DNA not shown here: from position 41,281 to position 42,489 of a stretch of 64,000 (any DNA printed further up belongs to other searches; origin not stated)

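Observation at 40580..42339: Tandem paralogous calcineurin-like phosphoesterases adjacent to the transglutaminase-like triplet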

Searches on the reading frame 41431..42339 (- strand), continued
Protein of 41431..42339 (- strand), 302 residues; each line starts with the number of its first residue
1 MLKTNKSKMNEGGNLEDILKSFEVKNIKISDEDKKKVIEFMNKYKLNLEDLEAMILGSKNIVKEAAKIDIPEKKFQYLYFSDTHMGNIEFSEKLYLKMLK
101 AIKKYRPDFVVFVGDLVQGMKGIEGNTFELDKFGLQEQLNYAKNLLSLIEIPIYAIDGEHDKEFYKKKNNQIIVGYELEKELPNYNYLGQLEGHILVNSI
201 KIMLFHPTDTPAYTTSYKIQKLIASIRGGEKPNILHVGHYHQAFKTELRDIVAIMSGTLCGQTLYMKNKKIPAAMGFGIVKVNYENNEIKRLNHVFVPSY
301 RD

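Call 52: fold_search(model_id=the predicted structure, library=viral)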
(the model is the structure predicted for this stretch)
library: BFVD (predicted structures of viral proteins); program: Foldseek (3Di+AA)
matches with E <= 10: 562; with E <= 0.001: 136
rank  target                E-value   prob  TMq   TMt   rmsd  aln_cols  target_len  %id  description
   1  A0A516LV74            8.3e-18  1.00  0.72  0.62   8.6       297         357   17  (no name in the UniProt tables at hand)
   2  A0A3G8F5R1            3.0e-17  1.00  0.63  0.76   4.2       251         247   20  (no name in the UniProt tables at hand)
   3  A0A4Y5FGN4            1.1e-14  1.00  0.59  0.44  13.1       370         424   15  DNA polymerase [Lactobacillus phage 3-521]
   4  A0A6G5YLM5            6.0e-14  1.00  0.56  0.42  16.1       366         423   18  (no name in the UniProt tables at hand)
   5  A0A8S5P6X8            8.1e-13  1.00  0.72  0.34  12.3       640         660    9  Hint (Hedgehog/Intein) domain N-terminal region [Siphoviridae sp. ctsUY14]
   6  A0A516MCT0            1.2e-12  1.00  0.62  0.47  13.2       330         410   16  (no name in the UniProt tables at hand)
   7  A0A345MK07            1.8e-12  1.00  0.55  0.40   9.4       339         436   17  Putative metallophosphatase [Bacillus phage BSP38]
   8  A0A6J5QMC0            2.4e-12  1.00  0.55  0.41  16.0       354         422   15  Uncharacterized protein [uncultured Caudovirales phage]
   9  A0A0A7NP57            6.3e-12  1.00  0.53  0.35  11.8       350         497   14  Calcineurin-like phosphoesterase domain-containing protein [Lactobacillus phage LfeInf]
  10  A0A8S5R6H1            1.0e-11  1.00  0.54  0.36  16.4       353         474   16  DNA polymerase II small subunit [Ackermannviridae sp. ctaCq7]
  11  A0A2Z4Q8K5            1.1e-11  1.00  0.53  0.42  15.1       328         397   16  (no name in the UniProt tables at hand)
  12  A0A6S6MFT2            1.6e-11  1.00  0.52  0.59   8.1       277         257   19  (no name in the UniProt tables at hand)
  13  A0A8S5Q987            1.7e-11  1.00  0.45  0.36   9.6       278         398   13  DNA polymerase II small subunit [Siphoviridae sp. ctfR912]
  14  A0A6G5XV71            1.9e-11  1.00  0.51  0.32  17.9       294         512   19  (no name in the UniProt tables at hand)
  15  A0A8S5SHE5            1.9e-11  1.00  0.54  0.42  18.7       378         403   13  DNA polymerase II small subunit [Siphoviridae sp. ctBCr48]
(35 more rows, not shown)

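Call 53: fold_search(model_id=the predicted structure, library=pdb)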
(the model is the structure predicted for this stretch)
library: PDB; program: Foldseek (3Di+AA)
matches with E <= 10: 1033; with E <= 0.001: 149
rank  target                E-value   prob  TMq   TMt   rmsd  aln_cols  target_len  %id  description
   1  8ppt_A                8.1e-13  1.00  0.57  0.40   7.2       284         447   20  Pyrococcus abyssi DNA polymerase D (PolD) in its editing mode bound to a primer/template substrate containing a mismat (released 2023-12-20)
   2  9f2a_A                1.2e-12  1.00  0.59  0.41   6.8       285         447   19  Pyrococcus abyssi PolD in complex with Rpa2 winged-helix domain class 2 (composite map) (released 2024-12-04)
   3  6t8h_A                1.3e-12  1.00  0.59  0.44   6.9       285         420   18  Cryo-EM structure of the DNA-bound PolD-PCNA processive complex from P. abyssi (released 2020-03-04)
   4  5ihe_A                1.3e-12  1.00  0.58  0.41   7.0       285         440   20  D-family DNA polymerase - DP1 subunit (3'-5' proof-reading exonuclease) (released 2016-08-31)
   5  9f29_A                1.3e-12  1.00  0.58  0.41   7.1       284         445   18  Pyrococcus abyssi PolD in complex with Rpa2 winged-helix domain class 1 (composite map) (released 2024-12-04)
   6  6hmf_A                1.4e-12  1.00  0.58  0.41   7.0       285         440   20  D-family DNA polymerase - DP1 subunit (3'-5' proof-reading exonuclease) H451 proof-reading deficient variant (released 2019-01-30)
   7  5ihe_B                2.0e-12  1.00  0.59  0.41   6.8       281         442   19  D-family DNA polymerase - DP1 subunit (3'-5' proof-reading exonuclease) (released 2016-08-31)
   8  6hmf_B                2.6e-12  1.00  0.58  0.41   6.9       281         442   19  D-family DNA polymerase - DP1 subunit (3'-5' proof-reading exonuclease) H451 proof-reading deficient variant (released 2019-01-30)
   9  6hms_A                2.7e-12  1.00  0.59  0.45   6.8       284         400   18  Cryo-EM map of DNA polymerase D from Pyrococcus abyssi in complex with DNA (released 2019-01-30)
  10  6knb_A                5.5e-09  1.00  0.58  0.40   6.8       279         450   16  PolD-PCNA-DNA (form A) (released 2020-08-05)
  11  3ib7                  1.1e-08  1.00  0.40  0.41   9.8       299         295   14  Crystal structure of full length Rv0805 (released 2009-09-29)
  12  4fbw_A                1.4e-08  1.00  0.41  0.34   8.3       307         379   11  Crystal structure of an unfused Mre11-Nbs1 complex with two manganese ions per active site (released 2012-06-20)
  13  4o43_A                2.5e-08  1.00  0.45  0.41   9.1       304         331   12  DNA Double-Strand Break Repair Pathway Choice Is Directed by Distinct MRE11 Nuclease Activities (released 2014-01-08)
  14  4tug_C                3.6e-08  1.00  0.42  0.41   7.3       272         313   18  Crystal structure of MjMre11-DNA2 complex (released 2014-10-15)
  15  1s3l_A                4.3e-08  1.00  0.45  0.76   4.4       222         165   14  Structural and Functional Characterization of a Novel Archaeal Phosphodiesterase (released 2004-08-10)
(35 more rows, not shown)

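Call 57: search_protein_families(library=phrogs, proteins=[L023:2240-2584:+, L042:108-530:+, L034:10251-11231:+, L113:8402-8977:-, L099:430-894:+, L029:2637-3074:+, L088:6990-7448:+, L117:3572-4066:+, L035:1993-2343:+, L034:6436-6798:+], max_evalue=0.001)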
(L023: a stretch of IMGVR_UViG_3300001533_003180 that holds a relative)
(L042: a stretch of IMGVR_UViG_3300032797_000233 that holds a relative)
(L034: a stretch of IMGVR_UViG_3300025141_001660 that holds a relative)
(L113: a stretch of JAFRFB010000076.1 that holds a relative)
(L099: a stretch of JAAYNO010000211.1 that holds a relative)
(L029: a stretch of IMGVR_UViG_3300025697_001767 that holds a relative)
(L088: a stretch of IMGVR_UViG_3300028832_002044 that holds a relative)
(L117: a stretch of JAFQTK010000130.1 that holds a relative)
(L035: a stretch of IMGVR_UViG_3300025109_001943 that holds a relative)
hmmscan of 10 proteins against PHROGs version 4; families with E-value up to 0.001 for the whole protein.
L023:2240-2584:+ (114 aa): 1 family
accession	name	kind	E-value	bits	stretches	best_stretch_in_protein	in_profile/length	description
phrog_18716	-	unknown function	9e-07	30.1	1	5-102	8-92/114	-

L042:108-530:+ (140 aa): 0 families

L034:10251-11231:+ (326 aa): 1 family
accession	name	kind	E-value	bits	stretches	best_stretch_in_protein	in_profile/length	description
phrog_4523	-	head and packaging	0.0005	19.9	0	36-215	70-225/644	major head and protease protein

L113:8402-8977:- (191 aa): 8 families
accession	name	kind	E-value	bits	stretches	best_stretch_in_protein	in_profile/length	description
phrog_59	-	DNA, RNA and nucleotide metabolism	5.3e-43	148.9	1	25-190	131-269/423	HNH endonuclease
phrog_959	-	DNA, RNA and nucleotide metabolism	7.3e-31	107.8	1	30-148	4-122/138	HNH endonuclease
phrog_1492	-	DNA, RNA and nucleotide metabolism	1.3e-16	61.8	1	28-134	41-162/414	HNH endonuclease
phrog_37683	-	unknown function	5.9e-16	59.4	1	38-156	118-233/279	-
phrog_17657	-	DNA, RNA and nucleotide metabolism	1.8e-08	35.3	1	38-122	76-165/168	HNH endonuclease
phrog_99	-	DNA, RNA and nucleotide metabolism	1.3e-07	32.7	1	29-133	109-207/383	HNH endonuclease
phrog_7545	-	DNA, RNA and nucleotide metabolism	2.7e-05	25.4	1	64-126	64-128/160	HNH endonuclease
phrog_10730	-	DNA, RNA and nucleotide metabolism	0.00086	20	1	43-131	51-141/234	HNH endonuclease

L099:430-894:+ (154 aa): 4 families
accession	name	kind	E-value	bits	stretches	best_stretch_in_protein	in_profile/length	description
phrog_8684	-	unknown function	9e-34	117.8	1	4-152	2-163/164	-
phrog_98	-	unknown function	3.6e-29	102.8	1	2-153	23-154/208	-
phrog_24347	-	unknown function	1.2e-05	25.7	1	43-149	152-241/245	-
phrog_25196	-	unknown function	0.0006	20.5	0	4-34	1-32/122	-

L029:2637-3074:+ (145 aa): 0 families

L088:6990-7448:+ (152 aa): 1 family
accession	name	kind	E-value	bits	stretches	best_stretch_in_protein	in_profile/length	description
phrog_606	-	head and packaging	2.2e-19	71.1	1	25-136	12-141/167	terminase small subunit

L117:3572-4066:+ (164 aa): 4 families
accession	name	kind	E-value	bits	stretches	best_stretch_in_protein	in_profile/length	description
phrog_626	-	DNA, RNA and nucleotide metabolism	1.3e-54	185.2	1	1-160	1-162/164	anaerobic ribonucleotide reductase small subunit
phrog_2076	-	moron, auxiliary metabolic gene and host takeover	1.6e-08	35.4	1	17-87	33-109/247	QueE-like radical SAM domain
phrog_20267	-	DNA, RNA and nucleotide metabolism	7.5e-06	26.6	1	102-148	2-45/61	anaerobic ribonucleoside reductase small subunit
phrog_13987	-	other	3.5e-05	24.3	1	23-93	22-92/274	radical SAM domain-containing protein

L035:1993-2343:+ (116 aa): 0 families

L034:6436-6798:+ (120 aa): 0 families

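Call 68: search_protein_families(library=pfam, proteins=[L092:4522-5520:+, L092:5531-6799:-, L092:6723-8033:-, L092:8030-9811:-, L092:11805-13115:+, L092:13112-13582:+, L092:14229-16007:-, L092:16260-18695:+, L009:5805-8075:+, L009:1639-2397:+], max_evalue=0.001)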
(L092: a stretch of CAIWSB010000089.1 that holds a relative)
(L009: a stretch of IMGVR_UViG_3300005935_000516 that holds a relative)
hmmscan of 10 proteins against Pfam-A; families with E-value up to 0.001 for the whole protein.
L092:4522-5520:+ (332 aa): 0 families

L092:5531-6799:- (422 aa): 6 families
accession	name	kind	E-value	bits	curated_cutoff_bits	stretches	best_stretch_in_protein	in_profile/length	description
PF00483.29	NTP_transferase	-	1.3e-31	110.5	21.2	1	29-250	2-242/245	Nucleotidyl transferase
PF00132.30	Hexapep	-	8.3e-15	54.2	27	2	290-324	2-36/36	Bacterial transferase hexapeptide (six repeats)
PF25084.1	LbH_EIF2B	-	1e-10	42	54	1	278-355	10-86/105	EIF2B subunit epsilon LbH domain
PF12804.13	NTP_transf_3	-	2e-08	35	27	1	29-143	1-109/160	MobA-like NTP transferase domain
PF14602.12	Hexapep_2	-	3e-05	24.1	27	0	290-317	2-27/34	Hexapeptide repeat of succinyl-transferase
PF24894.1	Hexapep_GlmU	-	9e-05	23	23.3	1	294-355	17-82/104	GlmU-like, C-terminal hexapeptide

L092:6723-8033:- (436 aa): 4 families
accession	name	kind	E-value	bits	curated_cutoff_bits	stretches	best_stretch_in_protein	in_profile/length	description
PF02878.22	PGM_PMM_I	-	9.9e-36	122.9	22.5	1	2-132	2-135/138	Phosphoglucomutase/phosphomannomutase, alpha/beta/alpha domain I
PF02880.22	PGM_PMM_III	-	9.1e-26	90.7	20.7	1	250-355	1-107/115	Phosphoglucomutase/phosphomannomutase, alpha/beta/alpha domain III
PF02879.22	PGM_PMM_II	-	5.3e-18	65.9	29.3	1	150-246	1-103/103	Phosphoglucomutase/phosphomannomutase, alpha/beta/alpha domain II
PF00408.26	PGM_PMM_IV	-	1.9e-16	60.3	23.1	1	363-429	1-67/68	Phosphoglucomutase/phosphomannomutase, C-terminal domain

L092:8030-9811:- (593 aa): 5 families
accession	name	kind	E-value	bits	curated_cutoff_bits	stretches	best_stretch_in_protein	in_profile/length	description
PF01380.27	SIS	-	2.7e-45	153.8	25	2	298-420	3-128/131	SIS domain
PF13522.11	GATase_6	-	7.3e-18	65.3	27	1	79-205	11-130/130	Glutamine amidotransferase domain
PF13537.11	GATase_7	-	4.1e-16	59.5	25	1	94-209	9-121/123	Glutamine amidotransferase domain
PF13230.11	GATase_4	-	2.5e-05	23.8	23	1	67-156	62-147/272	Glutamine amidotransferases class-II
PF13580.11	SIS_2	-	0.00044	20.7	27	0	327-379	85-137/138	SIS domain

L092:11805-13115:+ (436 aa): 1 family
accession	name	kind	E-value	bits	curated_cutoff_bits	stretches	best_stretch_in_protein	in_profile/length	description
PF00932.25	LTD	-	8.1e-15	55.6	34.3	1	22-118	4-101/109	Lamin Tail Domain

L092:13112-13582:+ (156 aa): 0 families

L092:14229-16007:- (592 aa): 17 families
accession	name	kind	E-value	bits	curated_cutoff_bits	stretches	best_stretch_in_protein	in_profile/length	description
PF00005.33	ABC_tran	-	3.8e-43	147.8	25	2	106-248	11-137/137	ABC transporter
PF02463.25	SMC_N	-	5.8e-14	52.5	40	1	102-293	20-213/220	RecF/RecN/SMC N terminal domain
PF13304.12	AAA_21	-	4.5e-09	37.2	27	0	109-127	2-20/304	AAA domain, putative AbiEii toxin, Type IV TA system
PF12837.12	Fer4_6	-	1.1e-08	35.1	25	1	51-73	2-24/24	4Fe-4S binding domain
PF00037.32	Fer4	-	7.6e-08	32.3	21.1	1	52-73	2-23/24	4Fe-4S binding domain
PF04068.21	Fer4_RLI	-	1.8e-05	24.8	23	1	9-41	1-35/35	Possible Fer4-like domain in RNase L inhibitor, RLI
PF14697.11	Fer4_21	-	6.9e-05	23.3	35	1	12-74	1-58/59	4Fe-4S dicluster domain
PF05729.18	NACHT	-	6.9e-05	23.2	26.7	0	375-404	2-31/167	NACHT domain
PF03193.22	RsgA_GTPase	-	7.3e-05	23.1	30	0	104-134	104-134/174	RsgA GTPase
PF20720.3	nSTAND3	-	0.00014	22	27.2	0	372-397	16-41/155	Novel STAND NTPase 3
PF13191.12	AAA_16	-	0.0002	22.3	32.6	0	374-423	25-64/167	AAA ATPase domain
PF13187.11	Fer4_9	-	0.00023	21.6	27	1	23-73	4-52/52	4Fe-4S dicluster domain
PF12838.12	Fer4_7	-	0.00028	21.7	27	0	23-72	4-52/52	4Fe-4S dicluster domain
PF13237.11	Fer4_10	-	0.00029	21.1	25.5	1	52-76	3-29/53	4Fe-4S dicluster domain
PF00910.28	RNA_helicase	-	0.00035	21.5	21.5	0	111-141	3-33/105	RNA helicase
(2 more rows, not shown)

L092:16260-18695:+ (811 aa): 6 families
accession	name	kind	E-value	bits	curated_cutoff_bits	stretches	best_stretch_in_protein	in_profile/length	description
PF00133.28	tRNA-synt_1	-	3.2e-90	303.3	22.7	1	15-566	1-412/414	tRNA synthetases class I (I, L, M and V)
PF08264.19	Anticodon_1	-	4.1e-38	131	25.1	1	608-758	1-145/148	Anticodon-binding domain of tRNA ligase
PF09334.17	tRNA-synt_1g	-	1.5e-20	73.8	20.1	2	42-182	6-131/391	tRNA synthetases class I (M)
PF01406.26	tRNA-synt_1e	-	9.2e-08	32.2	27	1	501-573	226-297/301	tRNA synthetases class I (C) catalytic domain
PF13603.12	tRNA-synt_1_2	-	3.9e-05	23.6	25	1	236-298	85-147/185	Leucyl-tRNA synthetase, editing domain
PF01921.24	tRNA-synt_1f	-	0.00039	19.9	27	0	520-562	273-315/360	tRNA synthetases class I (K)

L009:5805-8075:+ (756 aa): 2 families
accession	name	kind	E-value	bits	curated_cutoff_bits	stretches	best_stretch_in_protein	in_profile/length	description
PF04860.17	Phage_portal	-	1.3e-32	113.7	39.1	1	89-437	3-321/321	Phage portal protein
PF04233.19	Phage_Mu_F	-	5.7e-10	40.4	29.6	1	663-750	17-111/112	Phage Mu protein F like protein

L009:1639-2397:+ (252 aa): 3 families
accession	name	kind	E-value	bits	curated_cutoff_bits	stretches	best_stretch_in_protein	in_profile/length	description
PF01555.25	N6_N4_Mtase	-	1e-20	75.1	26.7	1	157-237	140-220/221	DNA methylase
PF02086.21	MethyltransfD12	-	2.1e-05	24.8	22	0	31-129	162-250/253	D12 class N6 adenine-specific DNA methyltransferase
PF03602.21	Cons_hypoth95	-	3.6e-05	23.9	24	0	10-58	78-127/182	Conserved hypothetical protein 95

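Call 74: find_related_loci(query=P0022, collection=viral_contigs, flank=6000)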
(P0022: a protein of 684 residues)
Query P0022 (684 aa) in viral_contigs; peptide patterns used: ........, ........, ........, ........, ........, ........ (x = any residue, [..] = any of these).
25 stretches matched a pattern, but none encodes a relative of the query by tblastn (E <= 1e-3).

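Call 75: find_related_loci(query=P0048, collection=viral_contigs, flank=6000)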
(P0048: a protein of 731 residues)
Query P0048 (731 aa) in viral_contigs; peptide patterns used: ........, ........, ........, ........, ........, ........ (x = any residue, [..] = any of these).
7 stretches matched a pattern, but none encodes a relative of the query by tblastn (E <= 1e-3).

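Call 77: find_related_loci(query=A3, collection=viral_contigs, flank=7000)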
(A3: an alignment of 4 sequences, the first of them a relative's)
Query A3 (684 aa) in viral_contigs; peptide patterns used: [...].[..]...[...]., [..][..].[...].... (x = any residue, [..] = any of these).
31 stretches matched a pattern; 3 encode a relative of the query (tblastn E <= 1e-3); 3 distinct loci.
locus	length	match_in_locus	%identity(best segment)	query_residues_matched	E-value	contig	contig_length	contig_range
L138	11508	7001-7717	49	102-670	2e-64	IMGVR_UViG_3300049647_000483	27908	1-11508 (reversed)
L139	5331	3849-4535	39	107-659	2e-43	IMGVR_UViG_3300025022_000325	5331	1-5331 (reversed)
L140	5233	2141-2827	39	107-659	2e-43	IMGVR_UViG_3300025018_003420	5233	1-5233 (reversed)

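Call 80: find_related_loci(query=A3, collection=metagenome_contigs, flank=6000)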
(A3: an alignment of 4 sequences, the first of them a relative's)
Query A3 (684 aa) in metagenome_contigs; peptide patterns used: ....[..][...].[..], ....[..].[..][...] (x = any residue, [..] = any of these).
374 stretches matched a pattern; 112 encode a relative of the query (tblastn E <= 1e-3); the best 80 are kept; 80 distinct loci.
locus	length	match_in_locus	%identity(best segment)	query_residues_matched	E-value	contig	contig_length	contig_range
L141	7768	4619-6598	48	18-684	0e+0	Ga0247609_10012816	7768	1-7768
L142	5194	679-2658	48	18-684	0e+0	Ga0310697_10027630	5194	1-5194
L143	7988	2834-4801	49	34-684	0e+0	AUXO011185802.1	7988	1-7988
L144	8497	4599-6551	47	27-684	0e+0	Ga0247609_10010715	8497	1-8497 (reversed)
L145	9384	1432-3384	47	27-684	0e+0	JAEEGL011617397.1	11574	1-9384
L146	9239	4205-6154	47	27-684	0e+0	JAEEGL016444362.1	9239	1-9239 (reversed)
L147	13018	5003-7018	47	1-684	0e+0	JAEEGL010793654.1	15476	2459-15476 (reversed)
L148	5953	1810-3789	46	17-684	0e+0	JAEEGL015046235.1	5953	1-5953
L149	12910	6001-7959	47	27-684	0e+0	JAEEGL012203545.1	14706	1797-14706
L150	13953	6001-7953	47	27-684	0e+0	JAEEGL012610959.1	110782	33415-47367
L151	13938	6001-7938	48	34-684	0e+0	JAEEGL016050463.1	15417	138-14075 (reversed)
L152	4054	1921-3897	47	19-684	0e+0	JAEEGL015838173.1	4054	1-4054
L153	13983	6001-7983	46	17-684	0e+0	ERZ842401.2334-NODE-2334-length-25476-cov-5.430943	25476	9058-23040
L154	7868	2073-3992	48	27-673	0e+0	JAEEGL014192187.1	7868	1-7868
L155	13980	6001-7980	47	17-684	0e+0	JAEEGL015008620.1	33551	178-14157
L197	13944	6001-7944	35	27-667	3e-107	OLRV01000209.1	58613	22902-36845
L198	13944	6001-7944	35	27-667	8e-107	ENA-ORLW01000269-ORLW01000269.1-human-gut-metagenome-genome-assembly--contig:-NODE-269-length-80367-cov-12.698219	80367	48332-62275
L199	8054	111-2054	35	27-667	6e-107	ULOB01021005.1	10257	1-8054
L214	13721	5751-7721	33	4-675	2e-102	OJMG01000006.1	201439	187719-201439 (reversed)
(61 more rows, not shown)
